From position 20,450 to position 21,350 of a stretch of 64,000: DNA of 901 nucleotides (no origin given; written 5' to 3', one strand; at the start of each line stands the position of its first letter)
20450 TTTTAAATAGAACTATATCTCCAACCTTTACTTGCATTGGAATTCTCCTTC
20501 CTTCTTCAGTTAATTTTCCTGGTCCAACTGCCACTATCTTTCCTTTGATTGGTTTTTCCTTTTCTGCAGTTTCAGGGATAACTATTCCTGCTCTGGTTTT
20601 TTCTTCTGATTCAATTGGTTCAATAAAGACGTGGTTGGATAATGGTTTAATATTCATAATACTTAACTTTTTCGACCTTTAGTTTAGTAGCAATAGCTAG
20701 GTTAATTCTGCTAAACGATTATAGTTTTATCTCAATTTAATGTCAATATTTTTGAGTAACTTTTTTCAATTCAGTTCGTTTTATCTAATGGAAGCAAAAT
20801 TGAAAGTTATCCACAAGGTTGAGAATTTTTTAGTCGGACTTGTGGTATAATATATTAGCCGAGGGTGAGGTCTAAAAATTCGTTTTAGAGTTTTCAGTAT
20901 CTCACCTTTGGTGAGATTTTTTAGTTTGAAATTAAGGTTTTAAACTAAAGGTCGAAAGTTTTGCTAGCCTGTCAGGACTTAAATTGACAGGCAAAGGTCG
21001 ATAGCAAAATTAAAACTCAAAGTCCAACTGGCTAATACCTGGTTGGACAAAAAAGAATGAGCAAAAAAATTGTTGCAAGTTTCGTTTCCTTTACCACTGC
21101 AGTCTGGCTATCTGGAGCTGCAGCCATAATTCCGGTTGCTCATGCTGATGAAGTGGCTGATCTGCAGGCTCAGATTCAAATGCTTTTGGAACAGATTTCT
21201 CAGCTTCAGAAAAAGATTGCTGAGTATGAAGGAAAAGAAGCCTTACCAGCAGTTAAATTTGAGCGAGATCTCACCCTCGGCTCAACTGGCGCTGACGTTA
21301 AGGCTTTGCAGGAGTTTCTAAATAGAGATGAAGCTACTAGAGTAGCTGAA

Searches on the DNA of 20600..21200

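Call 60: search_rna_families(source=window, start=20600, end=21200, threshold=evalue, max_evalue=10)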
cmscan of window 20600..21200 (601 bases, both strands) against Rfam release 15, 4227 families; matches with E-value up to 10: 7.
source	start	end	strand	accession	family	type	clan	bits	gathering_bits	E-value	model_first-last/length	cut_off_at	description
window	20912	20957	+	RF03735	mir-1502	Gene; miRNA;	-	20.8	66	1.1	1-59/59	no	mir-1502 microRNA precursor family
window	20856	20914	+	RF03896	MIR2275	Gene; miRNA;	-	20.3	60.5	0.44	1-95/95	no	MIR2275 microRNA precursor family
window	20877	20918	-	RF02824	LPR10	Gene; sRNA;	-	19.2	69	0.73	1-94/94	no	Legionella RNA 10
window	20919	20950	+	RF00979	mir-553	Gene; miRNA;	-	18.2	82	1.4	1-62/62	no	mir-553 microRNA precursor family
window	20908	20955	+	RF01823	rspL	Gene; sRNA;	-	16.7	37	7.5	1-89/89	no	rpsL sRNA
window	20821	20932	+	RF00557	L10_leader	Cis-reg; leader;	-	14.9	44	6.4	1-138/138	no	Ribosomal protein L10 leader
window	20732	20827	+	RF01264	snR83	Gene; snRNA; snoRNA; HACA-box;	CL00023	13.6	75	1.3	1-308/308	no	Small nucleolar RNA snR83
